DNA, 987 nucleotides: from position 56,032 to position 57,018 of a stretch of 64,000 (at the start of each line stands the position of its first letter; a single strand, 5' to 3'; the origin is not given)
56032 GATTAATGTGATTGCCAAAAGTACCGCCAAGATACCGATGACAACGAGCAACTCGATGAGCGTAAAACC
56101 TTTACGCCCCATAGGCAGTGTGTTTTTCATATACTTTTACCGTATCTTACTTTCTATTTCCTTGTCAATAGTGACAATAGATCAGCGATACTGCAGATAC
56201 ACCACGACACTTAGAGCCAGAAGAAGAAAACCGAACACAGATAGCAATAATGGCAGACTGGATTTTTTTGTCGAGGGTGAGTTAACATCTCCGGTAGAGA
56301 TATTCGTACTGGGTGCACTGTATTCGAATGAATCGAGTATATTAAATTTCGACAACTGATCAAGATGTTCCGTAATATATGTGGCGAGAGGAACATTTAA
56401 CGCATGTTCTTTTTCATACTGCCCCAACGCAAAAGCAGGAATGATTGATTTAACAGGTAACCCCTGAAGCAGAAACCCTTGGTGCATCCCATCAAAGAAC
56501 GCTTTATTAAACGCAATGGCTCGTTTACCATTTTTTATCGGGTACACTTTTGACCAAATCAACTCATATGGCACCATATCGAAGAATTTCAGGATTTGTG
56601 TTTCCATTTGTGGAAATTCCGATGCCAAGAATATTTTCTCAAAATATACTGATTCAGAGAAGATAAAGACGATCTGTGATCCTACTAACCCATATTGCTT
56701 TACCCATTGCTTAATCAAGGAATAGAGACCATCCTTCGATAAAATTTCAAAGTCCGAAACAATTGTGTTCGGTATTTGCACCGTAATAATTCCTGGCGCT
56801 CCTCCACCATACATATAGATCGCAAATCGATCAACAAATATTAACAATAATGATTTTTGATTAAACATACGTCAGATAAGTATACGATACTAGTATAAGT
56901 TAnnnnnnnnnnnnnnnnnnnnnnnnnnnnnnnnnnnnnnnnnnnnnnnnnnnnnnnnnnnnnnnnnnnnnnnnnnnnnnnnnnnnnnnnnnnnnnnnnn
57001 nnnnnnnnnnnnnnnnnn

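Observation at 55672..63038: Compact type IV pilus locus: PilB, PilC, four prepilin-type proteins, a PilX-like protein and a major pilin, with no PilM/N/O/Q or PilT visible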

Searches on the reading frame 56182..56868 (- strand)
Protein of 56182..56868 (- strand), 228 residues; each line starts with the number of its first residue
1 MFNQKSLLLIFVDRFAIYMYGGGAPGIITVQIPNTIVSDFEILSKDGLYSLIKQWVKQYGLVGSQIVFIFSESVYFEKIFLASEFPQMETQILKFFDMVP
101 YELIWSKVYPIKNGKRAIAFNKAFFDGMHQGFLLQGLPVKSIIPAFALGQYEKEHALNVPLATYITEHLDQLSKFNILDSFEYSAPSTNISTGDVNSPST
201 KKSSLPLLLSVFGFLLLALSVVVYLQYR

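Call 3: search_protein_families(library=pfam, proteins=[window:56182-56868:-], max_evalue=0.1)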
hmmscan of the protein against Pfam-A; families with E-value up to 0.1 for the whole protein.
window:56182-56868:- (228 aa): 0 families

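Call 4: search_protein_families(library=ncbifam, proteins=[window:56182-56868:-], max_evalue=0.1)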
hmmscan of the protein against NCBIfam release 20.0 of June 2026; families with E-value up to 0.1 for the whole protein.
window:56182-56868:- (228 aa): 0 families

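Call 9: find_homologous_proteins(query=window:56182-56868:-, max_evalue=0.001)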
Query window:56182-56868:- (228 aa): 22 proteins with E <= 0.001 among 667 candidates.
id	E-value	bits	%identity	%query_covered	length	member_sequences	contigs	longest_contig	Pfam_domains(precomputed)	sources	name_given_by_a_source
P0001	4.7e-132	457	100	92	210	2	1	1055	-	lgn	-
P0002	4.5e-121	421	83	100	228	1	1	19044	-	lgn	-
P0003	8.3e-97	341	70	100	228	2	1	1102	-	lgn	-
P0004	7.4e-96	338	69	100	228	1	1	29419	-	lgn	-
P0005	1.9e-95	337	68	100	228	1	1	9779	-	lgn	-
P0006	1.6e-91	324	66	100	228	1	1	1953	-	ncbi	-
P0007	3.9e-89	316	62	100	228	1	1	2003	-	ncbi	-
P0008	2.7e-85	304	59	100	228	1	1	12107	-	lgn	-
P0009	5.1e-82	293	59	100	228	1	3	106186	-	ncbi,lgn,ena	-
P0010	5.5e-78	280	58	100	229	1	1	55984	-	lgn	-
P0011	1.8e-70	255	51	100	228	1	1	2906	-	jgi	-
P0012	5.7e-68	247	49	99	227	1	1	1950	-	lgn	-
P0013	3.6e-66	241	51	100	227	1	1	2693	-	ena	-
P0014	1.5e-65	239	48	100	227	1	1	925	-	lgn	-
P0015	1.7e-62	229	49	93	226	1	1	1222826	-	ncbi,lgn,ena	-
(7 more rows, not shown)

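Call 10: search_solved_structures(query=window:56182-56868:-, max_evalue=10)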
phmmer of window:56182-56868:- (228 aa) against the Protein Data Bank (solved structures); distinct sequences matched with E-value up to 10: 1.
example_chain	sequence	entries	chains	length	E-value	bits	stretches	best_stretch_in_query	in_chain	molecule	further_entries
6s2x_AAA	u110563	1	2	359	0.24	14.5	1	24-91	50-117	ChiA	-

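Call 20: predict_structure(alignment_id=A1)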
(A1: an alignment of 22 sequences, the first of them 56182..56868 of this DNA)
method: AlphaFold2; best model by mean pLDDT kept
length: 228 residues; sequences in the alignment: 22
mean_pLDDT: 84.8   pTM: 0.72
mean pLDDT of the five models: 84.8, 82.2, 82.0, 81.9, 81.3
residues with pLDDT >= 90: 163; 70-90: 33; 50-70: 6; < 50: 26
segments of 3 or more residues with pLDDT < 50: 1-4, 181-202
pLDDT, mean of each block of 10 residues (from residue 1): 67 95 87 94 96 93 90 95 89 95 92 94 94 92 94 94 94 82 36 31 68 93 85
secondary structure, 60 per line:
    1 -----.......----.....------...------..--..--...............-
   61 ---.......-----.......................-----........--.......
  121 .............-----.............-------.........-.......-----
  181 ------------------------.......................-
elements in order: E6-12 E17-21 E28-30 H45-59 E64-70 E76-81 H82-98 E104-111 E114-121 H122-133 E139-144 H145-151 H159-167 H169-175 H205-227

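Call 22: search_protein_representatives(alignment_id=A1)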
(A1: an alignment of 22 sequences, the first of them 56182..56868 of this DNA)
Query: 22 sequences, 228 profile positions. Proteins with E-value up to 0.001 (for the whole library): 1219; up to 1e-10: 885; up to 1e-30: 98. The best 150 are listed.
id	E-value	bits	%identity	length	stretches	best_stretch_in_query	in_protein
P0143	2.5e-102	357.7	-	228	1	1-227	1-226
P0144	2.3e-97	341.5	-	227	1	1-226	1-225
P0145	1.1e-79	283.6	-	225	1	1-223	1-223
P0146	1.1e-77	277.1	-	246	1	1-173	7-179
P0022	1.6e-75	270.1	-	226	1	1-226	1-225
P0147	5.9e-72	258.4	-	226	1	1-226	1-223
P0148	6.2e-64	232.1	-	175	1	7-179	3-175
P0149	1.8e-59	217.6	-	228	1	1-226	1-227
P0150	1.2e-57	211.6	-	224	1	1-224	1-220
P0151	5.5e-56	206.1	-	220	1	7-226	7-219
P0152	4.7e-54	199.8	-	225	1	1-226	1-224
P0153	2.4e-53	197.5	-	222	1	1-226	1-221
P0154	3.5e-50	187.2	-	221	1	1-223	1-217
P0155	3.9e-50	187.0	-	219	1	1-223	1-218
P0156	1.2e-48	182.1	-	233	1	1-227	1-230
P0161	6.8e-42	160.0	-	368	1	8-224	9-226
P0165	1.7e-41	158.8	-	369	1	5-226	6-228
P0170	9.5e-39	149.7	-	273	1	5-226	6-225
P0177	1.1e-36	142.9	-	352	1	8-224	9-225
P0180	1.9e-36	142.2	-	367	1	3-226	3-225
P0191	7.3e-35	137.0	-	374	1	1-224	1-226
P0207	3.9e-33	131.4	-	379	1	8-226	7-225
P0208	4.2e-33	131.3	-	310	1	9-228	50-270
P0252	5.5e-30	121.1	-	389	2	83-223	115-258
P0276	8.5e-29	117.2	-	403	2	82-226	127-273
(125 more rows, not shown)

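Call 23: search_protein_families(library=pfam, proteins=[P0161, P0165, P0177, P0180, P0191, P0207, P0252, P0276, P0170, P0208], max_evalue=0.1)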
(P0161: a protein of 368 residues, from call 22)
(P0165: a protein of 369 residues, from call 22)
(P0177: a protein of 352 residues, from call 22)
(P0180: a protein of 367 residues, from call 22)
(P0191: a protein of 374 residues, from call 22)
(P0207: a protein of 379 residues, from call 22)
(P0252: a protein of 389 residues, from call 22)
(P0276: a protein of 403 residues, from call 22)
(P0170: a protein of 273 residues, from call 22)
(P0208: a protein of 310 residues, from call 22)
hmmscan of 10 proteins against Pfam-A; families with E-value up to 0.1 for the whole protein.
P0161 (368 aa): 2 families
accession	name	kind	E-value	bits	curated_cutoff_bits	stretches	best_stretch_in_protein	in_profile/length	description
PF13399.11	LytR_C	-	0.0013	20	22.2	1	279-325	2-47/86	LytR cell envelope-related transcriptional attenuator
PF10146.14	zf-C4H2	-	0.065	14.2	34.5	1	108-273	47-179/240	Zinc finger-containing protein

P0165 (369 aa): 1 family
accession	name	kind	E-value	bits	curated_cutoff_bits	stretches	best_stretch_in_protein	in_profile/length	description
PF13399.11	LytR_C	-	0.00018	22.8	22.2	1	275-321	1-46/86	LytR cell envelope-related transcriptional attenuator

P0177 (352 aa): 2 families
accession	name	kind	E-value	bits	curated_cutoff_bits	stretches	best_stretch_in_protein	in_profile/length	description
PF13399.11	LytR_C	-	0.00024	22.4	22.2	1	263-350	1-83/86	LytR cell envelope-related transcriptional attenuator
PF15168.11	TRIQK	-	0.038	14.4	27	1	158-224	9-70/79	Triple QxxK/R motif-containing protein family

P0180 (367 aa): 3 families
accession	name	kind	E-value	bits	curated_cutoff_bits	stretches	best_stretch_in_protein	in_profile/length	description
PF13399.11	LytR_C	-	1.2e-05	26.6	22.2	1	272-359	1-84/86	LytR cell envelope-related transcriptional attenuator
PF14610.12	Psg1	-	0.02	15.1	30.1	1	175-223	140-176/186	Ykl077w/Psg1 (Pma1 Stabilization in Golgi)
PF03793.24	PASTA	-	0.075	13.4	23.2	0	329-364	13-49/64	PASTA domain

P0191 (374 aa): 2 families
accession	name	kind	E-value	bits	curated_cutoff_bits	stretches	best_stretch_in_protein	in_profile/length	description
PF13399.11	LytR_C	-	3.4e-05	25.1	22.2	1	285-372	2-84/86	LytR cell envelope-related transcriptional attenuator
PF24770.2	Ig-CFAP74_2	-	0.097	13.6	27.4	1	295-341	114-160/185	CFAP74 second Ig-like domain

P0207 (379 aa): 4 families
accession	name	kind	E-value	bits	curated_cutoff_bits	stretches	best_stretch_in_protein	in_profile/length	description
PF13399.11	LytR_C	-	1.3e-08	36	22.2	1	280-328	2-48/86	LytR cell envelope-related transcriptional attenuator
PF15807.10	MAP17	-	0.0013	19.2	29.6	1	208-231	36-59/122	Membrane-associated protein 117 kDa, PDZK1-interacting protein 1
PF11977.14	RNase_Zc3h12a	-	0.046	13.9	23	0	125-174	28-75/154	Zc3h12a-like Ribonuclease NYN domain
PF13038.11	DUF3899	-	0.086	13.7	23.4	0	173-222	42-87/88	Domain of unknown function (DUF3899)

P0252 (389 aa): 1 family
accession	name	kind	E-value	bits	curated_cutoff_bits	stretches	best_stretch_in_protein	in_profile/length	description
PF09716.15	ETRAMP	-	0.057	13.9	29.1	1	214-262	27-74/81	Malarial early transcribed membrane protein (ETRAMP)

P0276 (403 aa): 0 families

P0170 (273 aa): 0 families

P0208 (310 aa): 1 family
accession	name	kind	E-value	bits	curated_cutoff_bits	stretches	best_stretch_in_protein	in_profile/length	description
PF12746.13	GNAT_acetyltran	-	0.047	13.7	26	1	104-184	65-148/243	GNAT acetyltransferase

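Call 26: find_encoding_contigs(protein=P0015, flank=10000, max_places=2)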
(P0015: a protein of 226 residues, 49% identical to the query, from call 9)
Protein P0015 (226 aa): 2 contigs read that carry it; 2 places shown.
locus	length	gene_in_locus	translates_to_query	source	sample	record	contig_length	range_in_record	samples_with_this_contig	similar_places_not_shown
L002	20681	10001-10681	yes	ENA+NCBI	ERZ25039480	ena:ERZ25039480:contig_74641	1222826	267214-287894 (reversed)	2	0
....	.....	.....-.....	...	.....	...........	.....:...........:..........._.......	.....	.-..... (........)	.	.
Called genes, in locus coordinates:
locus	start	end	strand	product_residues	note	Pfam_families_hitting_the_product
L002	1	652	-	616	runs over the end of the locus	PF04041:Glyco_hydro_130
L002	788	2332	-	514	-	PF01053:Cys_Met_Meta_PP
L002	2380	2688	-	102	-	PF01638:HxlR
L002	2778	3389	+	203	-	PF02589:LUD_dom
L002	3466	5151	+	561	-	PF05157:MshEN, PF00437:T2SSE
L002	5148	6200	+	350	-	PF00482:T2SSF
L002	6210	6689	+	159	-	-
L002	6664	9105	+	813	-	-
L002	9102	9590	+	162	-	-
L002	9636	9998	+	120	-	-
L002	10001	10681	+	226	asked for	-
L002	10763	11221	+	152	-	PF07963:N_methyl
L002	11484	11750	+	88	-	PF00076:RRM_1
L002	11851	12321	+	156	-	PF04308:RNaseH_like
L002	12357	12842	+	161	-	-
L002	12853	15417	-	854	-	PF00912:Transgly, PF00905:Transpeptidase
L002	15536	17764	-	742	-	PF00912:Transgly, PF00905:Transpeptidase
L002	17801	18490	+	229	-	PF00081:Sod_Fe_N, PF02777:Sod_Fe_C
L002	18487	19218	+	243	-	PF13672:PP2C_2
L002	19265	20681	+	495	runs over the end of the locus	PF00171:Aldedh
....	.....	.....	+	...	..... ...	-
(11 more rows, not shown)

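Call 27: find_encoding_contigs(protein=P0009, flank=10000, max_places=2)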
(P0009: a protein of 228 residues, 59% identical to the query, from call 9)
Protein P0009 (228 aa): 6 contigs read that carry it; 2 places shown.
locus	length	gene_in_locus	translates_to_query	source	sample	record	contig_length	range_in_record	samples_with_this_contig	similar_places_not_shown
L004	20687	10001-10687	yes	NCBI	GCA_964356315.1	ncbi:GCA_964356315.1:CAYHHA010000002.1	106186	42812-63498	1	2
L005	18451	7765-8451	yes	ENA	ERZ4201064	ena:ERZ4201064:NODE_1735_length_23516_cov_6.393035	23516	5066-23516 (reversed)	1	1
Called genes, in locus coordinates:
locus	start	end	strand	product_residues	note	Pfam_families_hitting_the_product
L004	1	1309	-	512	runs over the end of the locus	PF01053:Cys_Met_Meta_PP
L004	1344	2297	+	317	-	PF24827:AstE_AspA_cat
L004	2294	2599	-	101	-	PF01638:HxlR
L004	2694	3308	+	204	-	PF02589:LUD_dom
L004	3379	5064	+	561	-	PF05157:MshEN (weak), PF00437:T2SSE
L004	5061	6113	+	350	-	PF00482:T2SSF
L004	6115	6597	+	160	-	-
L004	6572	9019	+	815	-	-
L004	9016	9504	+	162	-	-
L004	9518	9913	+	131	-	-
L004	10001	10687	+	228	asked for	-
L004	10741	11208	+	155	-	PF07963:N_methyl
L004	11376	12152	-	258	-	PF02673:BacA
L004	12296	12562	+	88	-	PF00076:RRM_1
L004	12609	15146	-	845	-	PF00912:Transgly, PF00905:Transpeptidase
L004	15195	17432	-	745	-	PF00912:Transgly, PF00905:Transpeptidase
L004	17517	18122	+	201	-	PF00081:Sod_Fe_N, PF02777:Sod_Fe_C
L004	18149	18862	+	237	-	PF13672:PP2C_2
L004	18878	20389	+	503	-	PF00171:Aldedh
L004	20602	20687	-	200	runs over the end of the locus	PF08123:DOT1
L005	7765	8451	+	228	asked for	-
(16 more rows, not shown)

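Call 28: find_related_loci(query=A1, collection=genome_contigs, flank=10000)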
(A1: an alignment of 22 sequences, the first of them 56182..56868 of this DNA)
Query A1 (228 aa) in genome_contigs; peptide patterns used: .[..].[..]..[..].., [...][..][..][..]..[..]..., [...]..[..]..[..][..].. (x = any residue, [..] = any of these).
130 stretches matched a pattern; 8 encode a relative of the query (tblastn E <= 1e-3); 8 distinct loci.
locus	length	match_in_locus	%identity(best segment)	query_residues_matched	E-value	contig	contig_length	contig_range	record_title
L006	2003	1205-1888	62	1-228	2e-96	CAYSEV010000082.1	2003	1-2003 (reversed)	MAG TPA_asm: uncultured Gammaproteobacteria bacterium isolate SRP342105_co1_249 genome assembly, contig: NODE_94821_leng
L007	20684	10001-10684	59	1-228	1e-78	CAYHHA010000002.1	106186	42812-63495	MAG TPA_asm: uncultured Gammaproteobacteria bacterium isolate ERP119702_co3_129 genome assembly, contig: NODE_54_length_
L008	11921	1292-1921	48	1-213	3e-64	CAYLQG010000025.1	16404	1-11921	MAG TPA_asm: uncultured Gammaproteobacteria bacterium isolate binchicken_co54_478 genome assembly, contig: NODE_6290_len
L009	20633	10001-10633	49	1-213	5e-63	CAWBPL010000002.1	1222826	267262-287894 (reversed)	MAG: Candidatus Gottesmanbacteria bacterium isolate MFD01476.bin.2.135 genome assembly, contig: contig_74641, whole geno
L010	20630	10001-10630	45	1-213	8e-59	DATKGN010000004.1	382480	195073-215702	MAG TPA_asm: Patescibacteria group bacterium isolate SMAG_U14552 k141_31954, whole genome shotgun sequence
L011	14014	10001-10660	39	6-228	2e-55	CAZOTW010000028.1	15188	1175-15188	MAG TPA_asm: uncultured Gammaproteobacteria bacterium isolate SRP080215_co1_129 genome assembly, contig: NODE_3149_lengt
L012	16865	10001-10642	34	1-225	3e-33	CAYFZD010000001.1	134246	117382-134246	MAG TPA_asm: uncultured Pseudomonadales bacterium isolate ERP113451_co1_113 genome assembly, contig: NODE_44_length_1342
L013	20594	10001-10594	25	27-225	2e-8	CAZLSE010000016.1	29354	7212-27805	MAG TPA_asm: uncultured Gammaproteobacteria bacterium isolate binchicken_co37_70 genome assembly, contig: NODE_708_lengt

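Call 56: search_solved_structures(query=A8, max_evalue=10, show_alignments=2)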
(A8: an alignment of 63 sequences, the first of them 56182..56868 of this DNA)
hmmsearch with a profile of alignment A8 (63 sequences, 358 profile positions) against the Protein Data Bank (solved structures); distinct sequences matched with E-value up to 10: 5.
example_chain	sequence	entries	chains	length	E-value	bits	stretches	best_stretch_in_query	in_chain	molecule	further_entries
9hmf_O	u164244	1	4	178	0.022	17.2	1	196-256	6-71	Flagellar protein FliL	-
2m5y_A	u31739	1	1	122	0.14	14.5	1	241-315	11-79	Putative tuberculin related peptide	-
5n5y_R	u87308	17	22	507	0.2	14.1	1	143-206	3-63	RNA polymerase I-specific transcription initiation factor RRN11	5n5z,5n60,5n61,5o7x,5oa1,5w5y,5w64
2jvf_A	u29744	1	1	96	0.36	13.2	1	268-305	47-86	de novo protein M7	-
6q10_A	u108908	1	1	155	1.4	11.3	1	262-306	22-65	MymaA.19257.a.B3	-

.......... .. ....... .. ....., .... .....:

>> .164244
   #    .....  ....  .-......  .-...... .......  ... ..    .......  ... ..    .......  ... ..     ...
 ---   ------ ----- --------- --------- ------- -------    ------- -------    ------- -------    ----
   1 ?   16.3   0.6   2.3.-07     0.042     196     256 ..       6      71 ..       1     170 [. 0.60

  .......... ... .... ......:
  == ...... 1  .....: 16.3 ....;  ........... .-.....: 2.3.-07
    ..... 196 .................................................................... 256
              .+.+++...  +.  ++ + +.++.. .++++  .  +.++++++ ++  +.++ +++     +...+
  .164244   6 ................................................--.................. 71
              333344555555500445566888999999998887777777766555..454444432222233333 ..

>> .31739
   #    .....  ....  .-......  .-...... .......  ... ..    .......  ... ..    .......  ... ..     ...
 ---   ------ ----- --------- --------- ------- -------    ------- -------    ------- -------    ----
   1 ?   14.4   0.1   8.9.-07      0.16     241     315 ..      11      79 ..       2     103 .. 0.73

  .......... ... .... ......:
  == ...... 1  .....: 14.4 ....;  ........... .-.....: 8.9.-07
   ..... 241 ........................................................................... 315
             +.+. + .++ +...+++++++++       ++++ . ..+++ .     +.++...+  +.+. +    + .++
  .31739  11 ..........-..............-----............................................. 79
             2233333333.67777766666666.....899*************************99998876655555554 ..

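Call 75: search_protein_families(library=pfam, proteins=[L004:6572-9019:+, L002:6664-9105:+, L010:6648-9131:+, L012:7142-9106:+], max_evalue=0.01)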
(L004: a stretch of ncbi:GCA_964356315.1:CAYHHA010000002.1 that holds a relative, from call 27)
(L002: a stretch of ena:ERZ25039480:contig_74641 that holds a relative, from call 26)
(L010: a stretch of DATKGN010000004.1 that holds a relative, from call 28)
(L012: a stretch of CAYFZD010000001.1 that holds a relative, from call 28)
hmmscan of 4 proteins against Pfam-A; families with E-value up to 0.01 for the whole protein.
L004:6572-9019:+ (815 aa): 0 families

L002:6664-9105:+ (813 aa): 1 family
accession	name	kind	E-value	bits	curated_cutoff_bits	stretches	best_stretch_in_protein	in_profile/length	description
PF08309.17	LVIVD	-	0.0016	18.2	20.2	0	641-653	25-37/42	LVIVD repeat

L010:6648-9131:+ (827 aa): 0 families

L012:7142-9106:+ (654 aa): 0 families
